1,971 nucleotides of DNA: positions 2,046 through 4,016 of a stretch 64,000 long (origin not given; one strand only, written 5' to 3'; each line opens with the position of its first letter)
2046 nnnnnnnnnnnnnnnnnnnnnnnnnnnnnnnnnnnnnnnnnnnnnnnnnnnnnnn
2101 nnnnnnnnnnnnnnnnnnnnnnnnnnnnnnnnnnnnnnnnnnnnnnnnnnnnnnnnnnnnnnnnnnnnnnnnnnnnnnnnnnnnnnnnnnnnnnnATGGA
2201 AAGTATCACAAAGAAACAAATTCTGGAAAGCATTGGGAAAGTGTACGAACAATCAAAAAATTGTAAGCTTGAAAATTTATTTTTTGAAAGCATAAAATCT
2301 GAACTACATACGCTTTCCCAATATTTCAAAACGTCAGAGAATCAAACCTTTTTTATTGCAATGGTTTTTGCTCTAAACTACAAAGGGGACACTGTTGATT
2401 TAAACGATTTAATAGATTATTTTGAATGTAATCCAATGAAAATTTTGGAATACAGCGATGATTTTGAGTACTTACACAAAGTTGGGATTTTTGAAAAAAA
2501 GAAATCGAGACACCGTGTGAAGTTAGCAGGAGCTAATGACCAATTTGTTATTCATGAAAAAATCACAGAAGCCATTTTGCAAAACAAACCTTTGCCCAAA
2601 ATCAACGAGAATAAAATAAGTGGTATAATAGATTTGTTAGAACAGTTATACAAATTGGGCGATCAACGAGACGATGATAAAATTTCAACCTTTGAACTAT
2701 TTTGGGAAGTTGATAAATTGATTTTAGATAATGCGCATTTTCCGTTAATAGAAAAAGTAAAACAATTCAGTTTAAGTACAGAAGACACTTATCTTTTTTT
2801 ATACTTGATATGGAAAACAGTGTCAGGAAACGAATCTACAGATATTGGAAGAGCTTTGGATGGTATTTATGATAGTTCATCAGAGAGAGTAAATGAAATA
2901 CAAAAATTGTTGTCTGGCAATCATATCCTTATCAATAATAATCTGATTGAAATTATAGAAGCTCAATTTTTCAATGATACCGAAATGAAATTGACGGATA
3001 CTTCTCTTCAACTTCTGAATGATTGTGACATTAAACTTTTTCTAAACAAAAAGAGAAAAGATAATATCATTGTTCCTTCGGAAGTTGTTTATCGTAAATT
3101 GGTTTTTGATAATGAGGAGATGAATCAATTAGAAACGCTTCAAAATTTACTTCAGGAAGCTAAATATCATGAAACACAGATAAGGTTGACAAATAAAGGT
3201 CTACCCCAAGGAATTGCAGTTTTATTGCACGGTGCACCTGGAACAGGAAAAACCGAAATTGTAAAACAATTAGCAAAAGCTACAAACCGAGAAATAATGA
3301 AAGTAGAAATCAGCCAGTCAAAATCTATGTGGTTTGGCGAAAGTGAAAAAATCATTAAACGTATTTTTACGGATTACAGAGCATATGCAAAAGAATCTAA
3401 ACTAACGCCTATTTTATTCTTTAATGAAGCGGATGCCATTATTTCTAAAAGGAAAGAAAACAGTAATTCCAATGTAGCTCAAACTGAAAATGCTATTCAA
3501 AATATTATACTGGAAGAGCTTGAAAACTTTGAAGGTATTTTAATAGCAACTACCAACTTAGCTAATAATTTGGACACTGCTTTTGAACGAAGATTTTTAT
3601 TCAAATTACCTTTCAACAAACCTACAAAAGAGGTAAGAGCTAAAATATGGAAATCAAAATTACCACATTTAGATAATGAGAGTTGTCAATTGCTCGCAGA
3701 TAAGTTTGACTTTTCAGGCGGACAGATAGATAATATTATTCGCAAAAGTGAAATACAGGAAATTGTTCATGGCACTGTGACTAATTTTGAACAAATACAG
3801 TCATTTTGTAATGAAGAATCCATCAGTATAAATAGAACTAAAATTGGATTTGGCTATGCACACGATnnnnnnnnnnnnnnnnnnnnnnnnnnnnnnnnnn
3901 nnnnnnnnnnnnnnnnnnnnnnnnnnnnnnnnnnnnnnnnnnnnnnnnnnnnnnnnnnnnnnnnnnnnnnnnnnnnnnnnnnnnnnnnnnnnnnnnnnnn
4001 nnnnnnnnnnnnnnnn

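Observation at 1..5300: Candidate undescribed defence cassette: DUF262 protein plus an AAA+ ATPase / metallophosphoesterase / WYL-regulator operon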

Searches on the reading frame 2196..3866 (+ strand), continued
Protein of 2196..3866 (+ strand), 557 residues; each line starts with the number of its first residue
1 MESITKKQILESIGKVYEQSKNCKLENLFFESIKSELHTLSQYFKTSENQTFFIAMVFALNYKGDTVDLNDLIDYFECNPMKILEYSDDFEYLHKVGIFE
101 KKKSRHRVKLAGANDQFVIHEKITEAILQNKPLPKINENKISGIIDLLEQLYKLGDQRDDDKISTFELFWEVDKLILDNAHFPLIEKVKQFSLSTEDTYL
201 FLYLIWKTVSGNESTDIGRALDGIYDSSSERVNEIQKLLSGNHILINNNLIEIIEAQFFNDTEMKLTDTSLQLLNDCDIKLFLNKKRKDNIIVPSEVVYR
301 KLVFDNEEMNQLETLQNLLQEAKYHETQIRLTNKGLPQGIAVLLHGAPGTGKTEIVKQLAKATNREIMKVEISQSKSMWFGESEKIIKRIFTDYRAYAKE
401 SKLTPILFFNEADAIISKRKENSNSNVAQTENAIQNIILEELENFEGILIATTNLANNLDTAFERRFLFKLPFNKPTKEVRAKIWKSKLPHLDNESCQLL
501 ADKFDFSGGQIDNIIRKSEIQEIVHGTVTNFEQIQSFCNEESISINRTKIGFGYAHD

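Call 50: fold_search(model_id=the predicted structure, library=pdb)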
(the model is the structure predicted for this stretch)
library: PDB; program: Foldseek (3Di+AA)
matches with E <= 10: 1884; with E <= 0.001: 1495
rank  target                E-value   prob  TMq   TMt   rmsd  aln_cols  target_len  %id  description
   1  8usc_F                1.9e-12  1.00  0.39  0.58   9.6       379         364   20  Nub1/Fat10-processing human 26S proteasome (released 2024-11-06)
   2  8usb_F                2.2e-12  1.00  0.37  0.56  14.7       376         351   20  Non-substrate-engaged human 26S proteasome with Nub1/FAT10 bound to Rpn1 (released 2024-11-06)
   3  8usc_C                3.8e-12  1.00  0.37  0.51   5.5       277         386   22  Nub1/Fat10-processing human 26S proteasome (released 2024-11-06)
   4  9a2p_MODEL_1_A        3.8e-12  1.00  0.38  0.33  21.5       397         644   17  Model of E. coli FtsH by in-cell photo-crosslinking MS and deep learning (released 2023-02-24)
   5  8amz_M                3.8e-12  1.00  0.37  0.52  14.2       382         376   21  Spinach 19S proteasome (released 2022-08-24)
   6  9u7r_F                4.0e-12  1.00  0.35  0.54   6.8       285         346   24  Substrate-free human 26S proteasome purified by midnolin, 20S proteasome, RPTs and RPN11 part (released 2026-04-01)
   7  9l3u_A                4.2e-12  1.00  0.34  0.63   5.2       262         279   23  Heptamer Msp1 from S.cerevisiae(with a catalytic dead mutation) in complex with an unknown peptide substrate (released 2025-12-24)
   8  7lmz_A                4.4e-12  1.00  0.36  0.28  16.4       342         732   21  Cryo-EM structure of human p97 in complex with Npl4/Ufd1 and Ub6 (Class 1) (released 2021-09-15)
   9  5mp9_M                4.4e-12  1.00  0.38  0.53  11.2       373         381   20  26S proteasome in presence of ATP (s1) (released 2017-03-08)
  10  9yrc_D                4.9e-12  1.00  0.35  0.35  16.4       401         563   19  p97Ufd1-Npl4 complex processing poly-ubiquitinated substrate in the presence of ATP (released 2026-03-25)
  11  9nkg_A                5.7e-12  1.00  0.34  0.47   5.7       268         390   22  Structure of substrate engaged MIDN-bound human 26S proteasome, EB-MIDN (Composite map) (released 2025-05-07)
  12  6nyy_E                6.0e-12  1.00  0.37  0.43   5.3       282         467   24  human m-AAA protease AFG3L2, substrate-bound (released 2019-05-22)
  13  9bv1_F                7.4e-12  1.00  0.39  0.56  10.6       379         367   18  M2A Midnolin-Proteasome (translocating) (released 2025-06-11)
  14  6oo2_F                7.8e-12  1.00  0.30  0.51   6.0       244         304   26  Vps4 with Cyclic Peptide Bound in the Central Pore (released 2019-08-21)
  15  7swl_D                8.2e-12  1.00  0.38  0.38  16.1       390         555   18  CryoEM structure of the N-terminal-deleted Rix7 AAA-ATPase (released 2022-03-02)
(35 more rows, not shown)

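Call 56: find_related_loci(query=A1, collection=viral_contigs, flank=6000)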
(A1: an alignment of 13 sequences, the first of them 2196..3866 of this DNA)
Query A1 (557 aa) in viral_contigs; peptide patterns used: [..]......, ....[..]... (x = any residue, [..] = any of these).
230 stretches matched a pattern; 9 encode a relative of the query (tblastn E <= 1e-3); 9 distinct loci.
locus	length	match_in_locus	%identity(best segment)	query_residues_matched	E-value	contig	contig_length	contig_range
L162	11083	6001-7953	44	47-552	1e-96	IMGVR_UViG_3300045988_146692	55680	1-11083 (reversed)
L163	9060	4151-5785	34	5-555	2e-87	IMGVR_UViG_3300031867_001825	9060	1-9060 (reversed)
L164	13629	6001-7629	32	4-554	5e-85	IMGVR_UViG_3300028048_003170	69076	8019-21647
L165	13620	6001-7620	33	9-552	1e-79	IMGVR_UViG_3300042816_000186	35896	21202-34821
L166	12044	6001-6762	50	300-552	7e-76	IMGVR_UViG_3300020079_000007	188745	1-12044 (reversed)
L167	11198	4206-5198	43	225-552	2e-75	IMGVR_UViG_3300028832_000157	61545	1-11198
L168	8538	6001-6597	33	336-530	2e-17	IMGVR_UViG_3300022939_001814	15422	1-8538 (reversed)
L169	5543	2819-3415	33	336-530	2e-17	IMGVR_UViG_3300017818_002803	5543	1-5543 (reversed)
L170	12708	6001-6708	24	291-528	3e-11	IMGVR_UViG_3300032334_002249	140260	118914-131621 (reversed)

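Call 59: search_protein_families(library=pfam, proteins=[L003:9649-9936:+, L008:3719-3946:-, L013:3238-4392:+, L008:11687-12784:-, L022:6690-8654:+, L012:9447-10073:+, L073:11963-12535:+, L011:1790-2572:-, L017:17722-18318:+], max_evalue=0.001)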
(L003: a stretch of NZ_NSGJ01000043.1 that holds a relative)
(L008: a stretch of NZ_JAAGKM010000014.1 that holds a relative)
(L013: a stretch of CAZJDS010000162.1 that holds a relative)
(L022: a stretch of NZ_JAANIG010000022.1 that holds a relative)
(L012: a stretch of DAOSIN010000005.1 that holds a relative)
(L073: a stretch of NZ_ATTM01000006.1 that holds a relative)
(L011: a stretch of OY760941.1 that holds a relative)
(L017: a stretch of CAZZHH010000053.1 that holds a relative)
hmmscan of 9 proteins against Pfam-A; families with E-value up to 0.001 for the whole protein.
L003:9649-9936:+ (96 aa): 1 family
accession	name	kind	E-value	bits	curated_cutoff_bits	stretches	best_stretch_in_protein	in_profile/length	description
PF20274.4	cREC_REC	-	2.8e-27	95.7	27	1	1-89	1-88/88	Cyclic-phosphate processing Receiver domain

L008:3719-3946:- (76 aa): 2 families
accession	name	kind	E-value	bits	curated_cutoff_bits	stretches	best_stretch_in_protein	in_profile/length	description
PF02012.26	BNR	-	5.6e-05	23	27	0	63-74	1-12/12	BNR/Asp-box repeat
PF15902.12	Sortilin-Vps10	-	0.00089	18.6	33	0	21-74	2-59/446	Sortilin, neurotensin receptor 3,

L013:3238-4392:+ (385 aa): 1 family
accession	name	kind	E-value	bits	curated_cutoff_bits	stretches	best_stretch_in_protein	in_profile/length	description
PF14281.12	PDDEXK_4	-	1e-29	104.2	22.3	1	32-209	1-166/183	PD-(D/E)XK nuclease superfamily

L008:11687-12784:- (366 aa): 2 families
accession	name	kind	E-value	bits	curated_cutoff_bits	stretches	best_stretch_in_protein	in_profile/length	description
PF13776.11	DUF4172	-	1.3e-22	80.4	25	1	3-84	1-82/82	Domain of unknown function (DUF4172)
PF02661.23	Fic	-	7.3e-17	62.4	24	1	114-223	2-92/93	Fic/DOC family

L022:6690-8654:+ (655 aa): 1 family
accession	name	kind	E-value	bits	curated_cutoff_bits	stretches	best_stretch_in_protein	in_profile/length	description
PF11074.14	DUF2779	-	7.3e-23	81.6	23.3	1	375-522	1-126/126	Domain of unknown function(DUF2779)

L012:9447-10073:+ (209 aa): 2 families
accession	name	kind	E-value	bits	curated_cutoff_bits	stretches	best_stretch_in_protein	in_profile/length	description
PF03796.21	DnaB_C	-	1.1e-29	104.1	27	2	70-206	103-247/255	DnaB-like helicase C terminal domain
PF13481.12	AAA_25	-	2.7e-06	27.6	27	0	4-46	17-59/195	AAA domain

L073:11963-12535:+ (191 aa): 0 families

L011:1790-2572:- (261 aa): 0 families

L017:17722-18318:+ (199 aa): 0 families

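Call 60: search_protein_families(library=padloc, proteins=[L003:9649-9936:+, L008:3719-3946:-, L013:3238-4392:+, L008:11687-12784:-, L022:6690-8654:+, L012:9447-10073:+, L073:11963-12535:+, L011:1790-2572:-, L017:17722-18318:+], max_evalue=0.001)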
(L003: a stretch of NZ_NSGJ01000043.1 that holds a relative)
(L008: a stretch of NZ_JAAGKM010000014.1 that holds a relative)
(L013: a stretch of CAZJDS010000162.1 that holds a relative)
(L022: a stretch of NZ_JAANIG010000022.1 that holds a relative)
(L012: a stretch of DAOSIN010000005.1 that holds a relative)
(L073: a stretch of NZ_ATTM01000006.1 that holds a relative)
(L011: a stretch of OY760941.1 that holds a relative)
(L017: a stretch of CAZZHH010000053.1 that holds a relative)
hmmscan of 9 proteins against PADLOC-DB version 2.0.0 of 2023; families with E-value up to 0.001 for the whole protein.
L003:9649-9936:+ (96 aa): 0 families

L008:3719-3946:- (76 aa): 0 families

L013:3238-4392:+ (385 aa): 13 families
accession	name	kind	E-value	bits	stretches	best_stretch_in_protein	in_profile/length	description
PDLC04983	PDC-S26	-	5.5e-32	109.7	1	1-343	8-335/413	-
PDLC04980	PDC-S26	-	1.3e-31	108.3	1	1-328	1-318/389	-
PDLC04974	PDC-S26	-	5e-27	93.2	1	2-278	6-266/401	-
PDLC04981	PDC-S26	-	2.3e-19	68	1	7-329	4-296/358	-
PDLC04972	PDC-S26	-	2.5e-18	64.6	1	32-272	34-253/397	-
PDLC04977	PDC-S26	-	7.5e-17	59.5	1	41-168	41-163/400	-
PDLC04975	PDC-S26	-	2.2e-16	58.1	1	42-353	34-319/351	-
PDLC04970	PDC-S26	-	5e-12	43.7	1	5-267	7-241/373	-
PDLC04976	PDC-S26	-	5.2e-11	40.3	1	22-207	22-209/451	-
PDLC04971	PDC-S26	-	7.9e-11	39.4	1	29-161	31-168/415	-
PDLC04982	PDC-S26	-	3.2e-07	27.9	1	42-275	36-256/392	-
PDLC04969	PDC-S26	-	5.5e-06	23.7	1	31-170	28-152/367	-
PDLC04973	PDC-S26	-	1.6e-05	22.4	1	13-160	27-160/394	-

L008:11687-12784:- (366 aa): 6 families
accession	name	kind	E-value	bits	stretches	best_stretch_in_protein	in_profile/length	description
PDLC03963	SoFic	-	3.9e-48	162.6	1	23-359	28-346/361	-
PDLC04836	PDC-S04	-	3.8e-18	63.6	1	61-281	33-233/244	-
PDLC04837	PDC-S04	-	8.9e-17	59.1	1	63-269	35-222/234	-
PDLC04966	PDC-S24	-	1.3e-15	55.3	1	111-265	229-380/497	-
PDLC04840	PDC-S04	-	3.7e-15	54.3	1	46-254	4-199/227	-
PDLC04839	PDC-S04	-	2e-11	42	1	71-255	15-187/205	-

L022:6690-8654:+ (655 aa): 0 families

L012:9447-10073:+ (209 aa): 1 family
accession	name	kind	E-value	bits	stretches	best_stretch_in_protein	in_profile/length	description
PDLC04140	mad8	-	3.1e-05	21.7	0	13-77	20-67/314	mads_8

L073:11963-12535:+ (191 aa): 0 families

L011:1790-2572:- (261 aa): 0 families

L017:17722-18318:+ (199 aa): 0 families

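Call 71: list_cluster_members(proteins=[window:2196-3866:+, window:3856-4416:+, window:4398-5297:+, window:5552-7291:-, L001:5595-7682:+])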
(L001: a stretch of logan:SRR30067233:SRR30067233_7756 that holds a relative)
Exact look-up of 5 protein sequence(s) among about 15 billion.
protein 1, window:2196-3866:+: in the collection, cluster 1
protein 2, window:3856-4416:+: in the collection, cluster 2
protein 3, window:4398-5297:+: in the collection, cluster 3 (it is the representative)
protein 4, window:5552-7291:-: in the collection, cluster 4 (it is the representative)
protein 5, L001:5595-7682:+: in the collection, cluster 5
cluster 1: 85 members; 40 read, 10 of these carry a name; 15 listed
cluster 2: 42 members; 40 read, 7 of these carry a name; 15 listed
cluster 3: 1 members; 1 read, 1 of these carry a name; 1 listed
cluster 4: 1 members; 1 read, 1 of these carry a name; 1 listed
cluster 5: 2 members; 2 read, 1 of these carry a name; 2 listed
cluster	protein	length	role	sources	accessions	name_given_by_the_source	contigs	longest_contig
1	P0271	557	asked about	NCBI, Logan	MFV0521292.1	MAG: AAA family ATPase [Mangrovibacterium sp.]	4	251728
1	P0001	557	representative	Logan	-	-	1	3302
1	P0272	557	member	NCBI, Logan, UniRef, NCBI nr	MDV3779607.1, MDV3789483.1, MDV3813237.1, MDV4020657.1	AAA family ATPase [Elizabethkingia anophelis] | AAA family ATPase n=1 Tax=Elizabethkingia anophelis TaxID=1117645 RepID=UPI00248DE219 | ATP-binding protein [Elizabethkingia anophelis]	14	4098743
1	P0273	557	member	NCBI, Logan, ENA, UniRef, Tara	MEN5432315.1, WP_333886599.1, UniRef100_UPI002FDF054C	ATP-binding protein [Sphingobacterium faecium] | AAA family ATPase n=1 Tax=Sphingobacterium TaxID=28453 RepID=UPI002FDF054C | strand:+ start:12320 stop:13993 length:1674 start_codon:yes stop_codon:yes ...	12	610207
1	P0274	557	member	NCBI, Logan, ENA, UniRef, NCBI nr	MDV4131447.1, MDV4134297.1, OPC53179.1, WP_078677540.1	AAA family ATPase [Elizabethkingia anophelis] | AAA family ATPase n=1 Tax=Elizabethkingia anophelis TaxID=1117645 RepID=UPI00099A2BE5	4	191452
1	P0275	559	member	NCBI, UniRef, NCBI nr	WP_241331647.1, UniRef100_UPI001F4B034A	AAA family ATPase [Chryseobacterium arthrosphaerae] | AAA family ATPase n=1 Tax=Chryseobacterium arthrosphaerae TaxID=651561 RepID=UPI001F4B034A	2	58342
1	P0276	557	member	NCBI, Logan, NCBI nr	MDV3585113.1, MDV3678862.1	AAA family ATPase [Elizabethkingia anophelis]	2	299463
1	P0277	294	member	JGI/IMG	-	SpoVK/Ycf46/Vps4 family AAA+-type ATPase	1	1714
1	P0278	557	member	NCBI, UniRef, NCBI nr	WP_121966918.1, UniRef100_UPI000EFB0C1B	ATP-binding protein [Myroides sp. N17-2] | AAA family ATPase n=1 Tax=Myroides sp. N17-2 TaxID=2030799 RepID=UPI000EFB0C1B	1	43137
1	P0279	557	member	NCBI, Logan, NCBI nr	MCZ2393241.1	MAG: ATP-binding protein [Chitinophagales bacterium] | ATP-binding protein [Chitinophagales bacterium]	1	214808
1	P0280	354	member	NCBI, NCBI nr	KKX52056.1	hypothetical protein L950_0201765 [Sphingobacterium sp. IITKGP-BTPF85]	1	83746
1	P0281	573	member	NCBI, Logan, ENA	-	-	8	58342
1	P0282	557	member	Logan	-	-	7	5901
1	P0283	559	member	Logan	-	-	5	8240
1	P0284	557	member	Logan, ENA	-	-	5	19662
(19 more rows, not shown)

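Call 72: find_encoding_contigs(protein=window:2196-3866:+, flank=10000, max_places=6)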
Protein window:2196-3866:+ (557 aa): 4 contigs read that carry it; 4 places shown.
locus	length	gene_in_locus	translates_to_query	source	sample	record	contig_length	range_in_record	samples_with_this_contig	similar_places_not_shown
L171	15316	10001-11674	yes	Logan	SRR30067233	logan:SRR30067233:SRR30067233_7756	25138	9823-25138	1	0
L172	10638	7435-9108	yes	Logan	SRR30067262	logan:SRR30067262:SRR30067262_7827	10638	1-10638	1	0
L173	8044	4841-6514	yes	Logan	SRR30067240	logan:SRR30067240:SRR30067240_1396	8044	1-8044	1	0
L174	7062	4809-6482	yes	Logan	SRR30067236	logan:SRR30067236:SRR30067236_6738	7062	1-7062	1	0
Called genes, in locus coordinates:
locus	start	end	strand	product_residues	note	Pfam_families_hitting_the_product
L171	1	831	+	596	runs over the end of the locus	PF03235:GmrSD_N, PF07510:GmrSD_C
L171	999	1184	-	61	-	-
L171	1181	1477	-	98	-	PF12728:HTH_17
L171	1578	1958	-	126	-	-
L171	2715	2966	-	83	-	-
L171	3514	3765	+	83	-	PF19514:MobC_2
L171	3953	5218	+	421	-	PF03432:Relaxase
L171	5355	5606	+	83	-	PF13821:DUF4187 (faint), PF00096:zf-C2H2 (faint)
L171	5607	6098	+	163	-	PF00929:RNase_T, PF16473:Rv2179c-like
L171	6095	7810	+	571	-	PF03235:GmrSD_N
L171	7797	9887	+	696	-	PF03235:GmrSD_N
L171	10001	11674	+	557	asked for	PF00004:AAA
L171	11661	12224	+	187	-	PF00149:Metallophos, PF12850:Metallophos_2 (weak)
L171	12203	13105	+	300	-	PF13280:WYL, PF25583:WCX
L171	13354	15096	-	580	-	PF02878:PGM_PMM_I, PF02879:PGM_PMM_II, PF02880:PGM_PMM_III, PF00408:PGM_PMM_IV (weak)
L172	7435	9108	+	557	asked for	PF00004:AAA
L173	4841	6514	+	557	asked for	PF00004:AAA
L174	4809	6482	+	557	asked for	PF00004:AAA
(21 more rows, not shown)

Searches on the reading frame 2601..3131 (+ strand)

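Call 103: search_protein_families(library=pfam, proteins=[window:2601-3131:+], max_evalue=5)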
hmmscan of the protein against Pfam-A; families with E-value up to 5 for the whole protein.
window:2601-3131:+ (177 aa): 1 family
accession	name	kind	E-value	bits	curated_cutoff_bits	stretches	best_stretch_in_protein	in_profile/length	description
PF06289.16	FlbD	-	0.15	12.1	24.7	1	104-132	7-33/59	Flagellar and Swarming motility proteins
